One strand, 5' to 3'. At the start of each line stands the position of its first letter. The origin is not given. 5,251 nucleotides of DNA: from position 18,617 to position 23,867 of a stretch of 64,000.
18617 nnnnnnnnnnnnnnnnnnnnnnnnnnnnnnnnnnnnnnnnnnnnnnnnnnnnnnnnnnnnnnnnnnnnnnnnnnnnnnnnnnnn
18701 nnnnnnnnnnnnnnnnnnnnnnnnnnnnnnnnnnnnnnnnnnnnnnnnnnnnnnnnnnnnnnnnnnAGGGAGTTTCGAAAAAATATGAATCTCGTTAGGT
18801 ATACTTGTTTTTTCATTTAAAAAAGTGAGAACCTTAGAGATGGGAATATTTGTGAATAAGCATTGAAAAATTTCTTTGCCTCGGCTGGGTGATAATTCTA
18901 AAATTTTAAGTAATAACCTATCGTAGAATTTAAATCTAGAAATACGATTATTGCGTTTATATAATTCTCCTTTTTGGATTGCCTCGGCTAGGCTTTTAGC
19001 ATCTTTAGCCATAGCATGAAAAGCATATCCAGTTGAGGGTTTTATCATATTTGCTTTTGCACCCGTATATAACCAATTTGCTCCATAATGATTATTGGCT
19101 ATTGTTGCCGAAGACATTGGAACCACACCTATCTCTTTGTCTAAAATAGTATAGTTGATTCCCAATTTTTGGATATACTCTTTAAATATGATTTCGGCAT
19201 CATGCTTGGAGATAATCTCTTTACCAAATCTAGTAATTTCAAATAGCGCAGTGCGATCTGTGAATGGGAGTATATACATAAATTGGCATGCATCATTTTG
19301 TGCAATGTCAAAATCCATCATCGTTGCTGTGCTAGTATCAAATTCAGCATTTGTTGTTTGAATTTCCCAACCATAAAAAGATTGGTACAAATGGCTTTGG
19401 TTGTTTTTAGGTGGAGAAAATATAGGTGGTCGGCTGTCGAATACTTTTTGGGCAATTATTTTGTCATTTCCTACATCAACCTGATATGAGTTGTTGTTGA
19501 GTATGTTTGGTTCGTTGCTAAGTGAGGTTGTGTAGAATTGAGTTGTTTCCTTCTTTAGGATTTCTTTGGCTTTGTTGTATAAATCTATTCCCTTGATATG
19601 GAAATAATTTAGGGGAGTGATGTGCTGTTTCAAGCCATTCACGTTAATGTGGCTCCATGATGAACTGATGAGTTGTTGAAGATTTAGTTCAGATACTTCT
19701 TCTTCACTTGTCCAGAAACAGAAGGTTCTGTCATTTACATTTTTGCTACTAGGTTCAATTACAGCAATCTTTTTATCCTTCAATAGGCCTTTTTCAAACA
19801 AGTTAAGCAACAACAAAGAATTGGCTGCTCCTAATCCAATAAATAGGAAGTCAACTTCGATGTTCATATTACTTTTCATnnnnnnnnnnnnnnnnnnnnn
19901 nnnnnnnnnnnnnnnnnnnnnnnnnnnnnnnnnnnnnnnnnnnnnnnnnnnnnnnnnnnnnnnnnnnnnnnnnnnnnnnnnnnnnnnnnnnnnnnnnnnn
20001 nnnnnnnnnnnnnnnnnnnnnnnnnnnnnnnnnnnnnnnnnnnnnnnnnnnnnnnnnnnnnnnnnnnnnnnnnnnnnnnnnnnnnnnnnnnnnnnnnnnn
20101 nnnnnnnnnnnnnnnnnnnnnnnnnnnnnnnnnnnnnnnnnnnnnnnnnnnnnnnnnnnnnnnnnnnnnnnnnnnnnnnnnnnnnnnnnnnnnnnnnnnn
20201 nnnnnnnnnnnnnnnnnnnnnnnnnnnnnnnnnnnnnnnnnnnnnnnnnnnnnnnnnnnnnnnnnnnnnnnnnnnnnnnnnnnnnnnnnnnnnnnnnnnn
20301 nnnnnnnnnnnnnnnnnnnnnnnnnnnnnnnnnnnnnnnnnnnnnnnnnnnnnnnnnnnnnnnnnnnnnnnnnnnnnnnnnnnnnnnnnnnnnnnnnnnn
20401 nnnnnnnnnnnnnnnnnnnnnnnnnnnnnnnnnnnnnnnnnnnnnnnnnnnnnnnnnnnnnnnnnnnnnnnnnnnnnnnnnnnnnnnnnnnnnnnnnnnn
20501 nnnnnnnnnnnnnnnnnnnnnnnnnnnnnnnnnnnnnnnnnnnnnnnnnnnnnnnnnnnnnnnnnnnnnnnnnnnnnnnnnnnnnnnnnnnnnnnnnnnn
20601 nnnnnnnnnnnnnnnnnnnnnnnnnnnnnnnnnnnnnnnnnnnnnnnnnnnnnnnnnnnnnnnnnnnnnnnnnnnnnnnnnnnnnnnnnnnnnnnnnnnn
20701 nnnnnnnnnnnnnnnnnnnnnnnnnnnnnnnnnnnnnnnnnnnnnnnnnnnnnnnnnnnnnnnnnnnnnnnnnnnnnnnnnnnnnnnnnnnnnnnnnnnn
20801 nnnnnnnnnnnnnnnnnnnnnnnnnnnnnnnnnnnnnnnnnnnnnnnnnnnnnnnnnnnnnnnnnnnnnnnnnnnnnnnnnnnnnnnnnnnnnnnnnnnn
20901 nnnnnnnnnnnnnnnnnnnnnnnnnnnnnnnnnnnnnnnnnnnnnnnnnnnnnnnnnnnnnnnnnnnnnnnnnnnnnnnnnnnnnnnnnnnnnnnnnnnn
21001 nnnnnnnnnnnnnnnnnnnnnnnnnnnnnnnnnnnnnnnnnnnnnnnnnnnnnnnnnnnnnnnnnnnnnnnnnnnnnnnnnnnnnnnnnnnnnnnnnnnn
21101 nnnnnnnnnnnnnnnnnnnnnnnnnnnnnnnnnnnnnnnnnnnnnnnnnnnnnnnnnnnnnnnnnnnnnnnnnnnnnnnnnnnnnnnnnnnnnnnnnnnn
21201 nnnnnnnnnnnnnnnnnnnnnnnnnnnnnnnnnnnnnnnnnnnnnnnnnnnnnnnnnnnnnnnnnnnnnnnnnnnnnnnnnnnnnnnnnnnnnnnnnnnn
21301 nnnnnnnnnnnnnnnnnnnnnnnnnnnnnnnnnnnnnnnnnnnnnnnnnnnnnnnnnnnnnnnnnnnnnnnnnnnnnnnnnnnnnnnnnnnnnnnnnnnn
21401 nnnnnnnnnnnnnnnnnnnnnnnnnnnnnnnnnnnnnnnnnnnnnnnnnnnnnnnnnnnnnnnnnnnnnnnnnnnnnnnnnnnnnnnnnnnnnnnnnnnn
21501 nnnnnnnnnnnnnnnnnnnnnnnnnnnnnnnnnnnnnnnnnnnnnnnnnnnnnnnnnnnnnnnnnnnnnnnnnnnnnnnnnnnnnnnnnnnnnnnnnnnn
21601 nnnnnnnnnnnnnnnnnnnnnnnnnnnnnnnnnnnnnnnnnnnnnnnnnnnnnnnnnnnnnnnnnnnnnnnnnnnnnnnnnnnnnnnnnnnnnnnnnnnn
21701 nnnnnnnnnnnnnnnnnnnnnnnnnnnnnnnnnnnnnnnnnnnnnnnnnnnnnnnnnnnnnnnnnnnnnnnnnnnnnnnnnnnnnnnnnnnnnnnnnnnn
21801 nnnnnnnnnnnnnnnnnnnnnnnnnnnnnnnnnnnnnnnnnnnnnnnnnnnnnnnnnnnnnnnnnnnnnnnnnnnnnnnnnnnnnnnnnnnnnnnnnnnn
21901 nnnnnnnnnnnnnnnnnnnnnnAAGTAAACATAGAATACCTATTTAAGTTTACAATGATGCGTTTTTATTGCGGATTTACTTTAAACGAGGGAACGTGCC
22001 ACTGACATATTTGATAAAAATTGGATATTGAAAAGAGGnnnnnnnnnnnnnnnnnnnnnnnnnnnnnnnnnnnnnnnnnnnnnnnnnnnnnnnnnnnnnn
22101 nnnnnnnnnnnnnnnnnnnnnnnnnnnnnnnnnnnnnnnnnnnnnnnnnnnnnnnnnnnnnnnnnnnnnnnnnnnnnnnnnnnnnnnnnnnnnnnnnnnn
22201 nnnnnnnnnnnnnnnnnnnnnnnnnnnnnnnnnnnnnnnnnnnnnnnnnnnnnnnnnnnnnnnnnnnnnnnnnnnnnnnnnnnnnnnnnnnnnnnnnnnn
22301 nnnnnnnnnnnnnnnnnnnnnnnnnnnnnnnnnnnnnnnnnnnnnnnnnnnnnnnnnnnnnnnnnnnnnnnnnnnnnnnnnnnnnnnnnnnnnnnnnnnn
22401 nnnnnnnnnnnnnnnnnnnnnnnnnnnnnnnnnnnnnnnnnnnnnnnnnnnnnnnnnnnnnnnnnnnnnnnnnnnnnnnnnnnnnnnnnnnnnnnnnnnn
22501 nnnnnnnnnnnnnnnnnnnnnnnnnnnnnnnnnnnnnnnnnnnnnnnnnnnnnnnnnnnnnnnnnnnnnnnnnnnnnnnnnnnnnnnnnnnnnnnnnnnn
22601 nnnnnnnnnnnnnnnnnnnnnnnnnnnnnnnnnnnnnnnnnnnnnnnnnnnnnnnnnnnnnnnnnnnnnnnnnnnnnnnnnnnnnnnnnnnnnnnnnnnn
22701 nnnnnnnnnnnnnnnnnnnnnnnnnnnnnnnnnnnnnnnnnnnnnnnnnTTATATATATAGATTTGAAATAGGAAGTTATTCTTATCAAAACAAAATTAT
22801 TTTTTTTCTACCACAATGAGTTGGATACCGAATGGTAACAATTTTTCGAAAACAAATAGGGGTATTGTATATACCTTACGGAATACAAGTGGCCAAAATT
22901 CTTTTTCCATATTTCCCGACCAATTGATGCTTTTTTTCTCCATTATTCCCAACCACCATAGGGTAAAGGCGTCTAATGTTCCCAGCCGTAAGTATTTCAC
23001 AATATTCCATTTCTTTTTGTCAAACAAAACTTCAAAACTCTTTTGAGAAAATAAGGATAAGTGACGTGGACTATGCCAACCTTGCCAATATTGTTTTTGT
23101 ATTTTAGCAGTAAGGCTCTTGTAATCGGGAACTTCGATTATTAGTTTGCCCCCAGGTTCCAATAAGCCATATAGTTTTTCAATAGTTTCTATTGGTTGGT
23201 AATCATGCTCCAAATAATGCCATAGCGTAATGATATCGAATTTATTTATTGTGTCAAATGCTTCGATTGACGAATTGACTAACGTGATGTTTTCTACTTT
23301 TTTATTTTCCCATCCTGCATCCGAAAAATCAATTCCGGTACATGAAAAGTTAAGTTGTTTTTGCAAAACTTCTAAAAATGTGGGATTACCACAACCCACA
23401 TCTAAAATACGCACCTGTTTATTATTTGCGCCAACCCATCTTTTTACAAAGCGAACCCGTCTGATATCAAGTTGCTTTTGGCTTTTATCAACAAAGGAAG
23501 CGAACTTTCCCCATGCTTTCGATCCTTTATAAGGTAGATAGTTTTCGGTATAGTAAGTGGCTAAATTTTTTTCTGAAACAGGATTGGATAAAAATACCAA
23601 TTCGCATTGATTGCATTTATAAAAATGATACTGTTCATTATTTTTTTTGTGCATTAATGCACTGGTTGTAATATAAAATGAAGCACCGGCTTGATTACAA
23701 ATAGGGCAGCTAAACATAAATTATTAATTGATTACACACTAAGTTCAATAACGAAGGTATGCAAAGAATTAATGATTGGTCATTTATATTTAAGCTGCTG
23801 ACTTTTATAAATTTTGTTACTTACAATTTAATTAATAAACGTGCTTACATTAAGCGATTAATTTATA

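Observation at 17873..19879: One ORF fuses a lycopene cyclase (CrtY) domain to a beta-carotene 15,15'-dioxygenase (Blh) domain, directly downstream of an opsin gene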

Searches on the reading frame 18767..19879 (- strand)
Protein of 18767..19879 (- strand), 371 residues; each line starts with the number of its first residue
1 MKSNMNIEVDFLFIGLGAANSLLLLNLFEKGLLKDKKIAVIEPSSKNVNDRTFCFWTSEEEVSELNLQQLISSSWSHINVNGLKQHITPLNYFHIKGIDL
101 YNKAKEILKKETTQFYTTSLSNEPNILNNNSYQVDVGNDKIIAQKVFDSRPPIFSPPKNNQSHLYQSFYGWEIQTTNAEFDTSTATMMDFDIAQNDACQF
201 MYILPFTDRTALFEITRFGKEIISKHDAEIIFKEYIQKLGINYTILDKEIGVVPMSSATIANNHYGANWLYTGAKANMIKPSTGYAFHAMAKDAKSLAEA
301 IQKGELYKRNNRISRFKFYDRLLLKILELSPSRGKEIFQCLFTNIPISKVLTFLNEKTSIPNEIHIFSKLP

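Call 58: search_dna_similar(query=window:18767-19879:-, collection=plasmids, mode=protein, max_evalue=0.001, max_rows=15)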
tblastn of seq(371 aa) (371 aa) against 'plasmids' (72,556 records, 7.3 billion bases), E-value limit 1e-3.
Records with a match: 24; places in all: 24; records where one place covers at least 80% of the query: 20.
Best place of each record, by identity: <60% 24.
By first word of the organism name: Streptomyces 13; Persicobacter 2; Streptantibioticus 2; Pantoea 2; Paracoccus 2; Kitasatospora 1; Rubrobacter 1; Comamonas 1.
By predicted mobility (MOB-suite, as given by PLSDB): non-mobilizable 16; mobilizable 8.
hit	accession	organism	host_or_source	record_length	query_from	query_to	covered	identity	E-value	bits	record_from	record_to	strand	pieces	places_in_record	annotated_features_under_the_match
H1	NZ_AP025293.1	Persicobacter psychrovividus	-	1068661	10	370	97%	27.9%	2e-22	106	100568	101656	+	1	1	none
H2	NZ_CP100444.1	Streptomyces rimosus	pure culture,OTC cluster deletion ...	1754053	37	366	89%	27.2%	1e-31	133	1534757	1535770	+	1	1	record has no annotation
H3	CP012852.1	Persicobacter sp. JZB09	cell culture,soil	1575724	36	366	89%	26.3%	5e-19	96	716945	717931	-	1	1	none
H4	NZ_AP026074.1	Streptomyces nigrescens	-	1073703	44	371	88%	26.3%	6e-27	119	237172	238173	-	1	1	none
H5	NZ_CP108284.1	Streptomyces atratus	-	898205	38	371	90%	25.4%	6e-30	128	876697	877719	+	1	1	lycopene cyclase family protein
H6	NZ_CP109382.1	Streptomyces atratus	-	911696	38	371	90%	25.4%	6e-30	128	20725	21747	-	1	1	lycopene cyclase family protein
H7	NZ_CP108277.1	Streptomyces atratus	-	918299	38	371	90%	25.4%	6e-30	128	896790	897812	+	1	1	lycopene cyclase family protein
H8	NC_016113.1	Streptantibioticus cattleyicolor NRRL 8057 = DSM 46488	-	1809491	36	371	91%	24.9%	2e-24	112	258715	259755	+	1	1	none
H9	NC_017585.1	Streptantibioticus cattleyicolor NRRL 8057 = DSM 46488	-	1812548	36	371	91%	24.9%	2e-24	112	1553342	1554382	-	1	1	none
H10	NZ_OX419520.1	Kitasatospora fiedleri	-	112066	51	371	87%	26.0%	2e-26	118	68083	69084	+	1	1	lycopene cyclase family protein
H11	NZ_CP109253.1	Streptomyces anulatus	-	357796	38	371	90%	24.5%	9e-26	116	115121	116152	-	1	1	lycopene cyclase family protein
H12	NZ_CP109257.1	Streptomyces anulatus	-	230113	38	371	90%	24.2%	2e-25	115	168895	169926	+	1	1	lycopene cyclase family protein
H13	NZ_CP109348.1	Streptomyces anulatus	-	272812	38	371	90%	24.2%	2e-25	115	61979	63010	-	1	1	lycopene cyclase family protein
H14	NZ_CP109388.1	Streptomyces anulatus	-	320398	38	371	90%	24.2%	2e-25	115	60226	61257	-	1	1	lycopene cyclase family protein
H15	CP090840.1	Streptomyces viridifaciens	Whole organism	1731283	52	371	86%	25.1%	4e-28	123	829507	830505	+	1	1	lycopene cyclase family protein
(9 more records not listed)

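Call 59: search_dna_similar(query=window:18767-19879:-, collection=plasmids, mode=protein, max_evalue=0.001, max_rows=30)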
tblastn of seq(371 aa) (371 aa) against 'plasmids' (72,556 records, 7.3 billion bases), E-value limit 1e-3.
Records with a match: 24; places in all: 24; records where one place covers at least 80% of the query: 20.
Best place of each record, by identity: <60% 24.
By first word of the organism name: Streptomyces 13; Persicobacter 2; Streptantibioticus 2; Pantoea 2; Paracoccus 2; Kitasatospora 1; Rubrobacter 1; Comamonas 1.
By predicted mobility (MOB-suite, as given by PLSDB): non-mobilizable 16; mobilizable 8.
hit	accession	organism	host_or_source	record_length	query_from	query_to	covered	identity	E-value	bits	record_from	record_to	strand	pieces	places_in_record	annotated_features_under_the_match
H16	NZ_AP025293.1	Persicobacter psychrovividus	-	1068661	10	370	97%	27.9%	2e-22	106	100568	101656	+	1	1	none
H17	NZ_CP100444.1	Streptomyces rimosus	pure culture,OTC cluster deletion ...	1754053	37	366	89%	27.2%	1e-31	133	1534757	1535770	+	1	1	record has no annotation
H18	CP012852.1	Persicobacter sp. JZB09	cell culture,soil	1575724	36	366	89%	26.3%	5e-19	96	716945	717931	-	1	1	none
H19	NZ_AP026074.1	Streptomyces nigrescens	-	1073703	44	371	88%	26.3%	6e-27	119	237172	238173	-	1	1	none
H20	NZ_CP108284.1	Streptomyces atratus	-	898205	38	371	90%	25.4%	6e-30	128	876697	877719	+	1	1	lycopene cyclase family protein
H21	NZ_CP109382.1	Streptomyces atratus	-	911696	38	371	90%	25.4%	6e-30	128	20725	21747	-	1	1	lycopene cyclase family protein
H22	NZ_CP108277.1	Streptomyces atratus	-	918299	38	371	90%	25.4%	6e-30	128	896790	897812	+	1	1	lycopene cyclase family protein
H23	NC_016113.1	Streptantibioticus cattleyicolor NRRL 8057 = DSM 46488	-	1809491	36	371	91%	24.9%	2e-24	112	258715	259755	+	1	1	none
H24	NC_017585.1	Streptantibioticus cattleyicolor NRRL 8057 = DSM 46488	-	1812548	36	371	91%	24.9%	2e-24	112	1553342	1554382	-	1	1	none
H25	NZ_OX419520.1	Kitasatospora fiedleri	-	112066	51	371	87%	26.0%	2e-26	118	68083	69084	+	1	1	lycopene cyclase family protein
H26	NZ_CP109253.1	Streptomyces anulatus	-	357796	38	371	90%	24.5%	9e-26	116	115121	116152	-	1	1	lycopene cyclase family protein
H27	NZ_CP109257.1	Streptomyces anulatus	-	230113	38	371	90%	24.2%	2e-25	115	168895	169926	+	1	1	lycopene cyclase family protein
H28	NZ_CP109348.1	Streptomyces anulatus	-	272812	38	371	90%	24.2%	2e-25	115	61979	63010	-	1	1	lycopene cyclase family protein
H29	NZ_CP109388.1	Streptomyces anulatus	-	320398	38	371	90%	24.2%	2e-25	115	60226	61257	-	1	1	lycopene cyclase family protein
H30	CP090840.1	Streptomyces viridifaciens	Whole organism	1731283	52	371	86%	25.1%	4e-28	123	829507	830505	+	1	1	lycopene cyclase family protein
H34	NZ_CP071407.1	Pantoea deleyi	mushroom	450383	37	371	90%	22.5%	3e-6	57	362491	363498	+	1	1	crtY: lycopene beta-cyclase CrtY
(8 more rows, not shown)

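Call 60: get_annotated_region(hit=H34, flank=4000)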
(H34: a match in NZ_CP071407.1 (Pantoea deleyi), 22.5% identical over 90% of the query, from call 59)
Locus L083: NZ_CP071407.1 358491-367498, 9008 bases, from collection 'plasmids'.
description: Pantoea deleyi strain LMG24200 plasmid Plas2, complete sequence
organism: Pantoea deleyi (NCBI taxid 470932)
taxonomy: Bacteria; Pseudomonadota; Gammaproteobacteria; Enterobacterales; Erwiniaceae; Pantoea; Pantoea deleyi
host: -; source: mushroom; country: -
typing (MOB-suite, as given by PLSDB): non-mobilizable; replicon rep_cluster_1232
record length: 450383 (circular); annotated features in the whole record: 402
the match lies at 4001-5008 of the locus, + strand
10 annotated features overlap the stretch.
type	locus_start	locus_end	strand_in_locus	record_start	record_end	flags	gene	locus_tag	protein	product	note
CDS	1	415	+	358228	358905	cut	-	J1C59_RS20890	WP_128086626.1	pirin family protein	-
CDS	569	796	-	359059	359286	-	-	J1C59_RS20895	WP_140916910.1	hypothetical protein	-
CDS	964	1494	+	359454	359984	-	-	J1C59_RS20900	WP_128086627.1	YtfJ family protein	-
CDS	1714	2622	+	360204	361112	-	-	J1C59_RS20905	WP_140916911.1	polyprenyl synthetase family protein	-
CDS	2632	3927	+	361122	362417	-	-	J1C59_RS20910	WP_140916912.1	glycosyltransferase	-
CDS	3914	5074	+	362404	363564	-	crtY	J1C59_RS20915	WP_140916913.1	lycopene beta-cyclase CrtY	GO:0016117 - carotenoid biosynthetic process [Evidence IEA]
CDS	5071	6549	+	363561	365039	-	-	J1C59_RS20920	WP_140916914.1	phytoene desaturase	-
CDS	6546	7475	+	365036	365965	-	crtB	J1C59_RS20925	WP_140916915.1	15-cis-phytoene synthase CrtB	GO:0016117 - carotenoid biosynthetic process [Evidence IEA]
CDS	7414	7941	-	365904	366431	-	-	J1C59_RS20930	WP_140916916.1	sterol desaturase family protein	GO:0008610 - lipid biosynthetic process [Evidence IEA]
CDS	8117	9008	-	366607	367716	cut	-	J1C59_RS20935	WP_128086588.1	fimbrial protein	GO:0007155 - cell adhesion [Evidence IEA]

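Call 61: get_annotated_region(hit=H16, flank=6000)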
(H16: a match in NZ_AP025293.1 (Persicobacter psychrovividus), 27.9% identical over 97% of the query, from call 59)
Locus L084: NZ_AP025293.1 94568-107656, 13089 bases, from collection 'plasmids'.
description: Persicobacter psychrovividus strain NBRC 101262 plasmid pPP1, complete sequence
organism: Persicobacter psychrovividus (NCBI taxid 387638)
taxonomy: Bacteria; Bacteroidota; Cytophagia; Cytophagales; Persicobacteraceae; Persicobacter; Persicobacter psychrovividus
host: -; source: -; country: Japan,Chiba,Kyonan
typing (MOB-suite, as given by PLSDB): non-mobilizable
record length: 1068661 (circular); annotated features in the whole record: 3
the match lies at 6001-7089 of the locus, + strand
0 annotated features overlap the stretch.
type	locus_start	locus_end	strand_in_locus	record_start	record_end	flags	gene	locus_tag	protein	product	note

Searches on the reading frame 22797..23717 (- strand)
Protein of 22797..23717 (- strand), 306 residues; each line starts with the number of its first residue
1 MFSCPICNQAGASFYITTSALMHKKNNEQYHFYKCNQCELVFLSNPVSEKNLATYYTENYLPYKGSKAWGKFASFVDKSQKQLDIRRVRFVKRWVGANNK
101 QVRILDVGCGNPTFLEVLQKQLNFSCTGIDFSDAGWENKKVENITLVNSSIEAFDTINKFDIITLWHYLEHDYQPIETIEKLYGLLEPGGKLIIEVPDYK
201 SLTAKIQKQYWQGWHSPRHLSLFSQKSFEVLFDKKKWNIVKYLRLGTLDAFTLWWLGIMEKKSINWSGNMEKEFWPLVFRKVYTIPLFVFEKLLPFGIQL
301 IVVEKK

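Call 3: search_protein_families(library=pfam, proteins=[window:22797-23717:-], max_evalue=0.01)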
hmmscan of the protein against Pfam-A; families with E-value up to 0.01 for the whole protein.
window:22797-23717:- (306 aa): 9 families
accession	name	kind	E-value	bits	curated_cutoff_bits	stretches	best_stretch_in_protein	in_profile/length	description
PF13489.12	Methyltransf_23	-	1.9e-24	86.7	27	1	89-240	11-162/164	Methyltransferase domain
PF13847.12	Methyltransf_31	-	1e-11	45.1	27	1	99-208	2-124/145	Methyltransferase domain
PF13649.12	Methyltransf_25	-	1.1e-09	39.3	27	1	104-190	1-97/97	Methyltransferase domain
PF08241.18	Methyltransf_11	-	1.3e-09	38.9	21.2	1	105-194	1-95/95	Methyltransferase domain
PF08242.18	Methyltransf_12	-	1.4e-08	35.8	30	1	105-192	1-98/98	Methyltransferase domain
PF07021.18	MetW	-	7.9e-05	22.8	21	1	100-200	13-113/193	Methionine biosynthesis protein MetW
PF08003.17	Methyltransf_9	-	0.00031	20.2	23.8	1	100-195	115-218/315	Protein of unknown function (DUF1698)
PF05219.18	DREV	-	0.0036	16.9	26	1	96-195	90-187/265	DREV methyltransferase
PF06859.18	Bin3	-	0.0082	17.1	27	0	154-231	1-77/109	Bicoid-interacting protein 3 (Bin3)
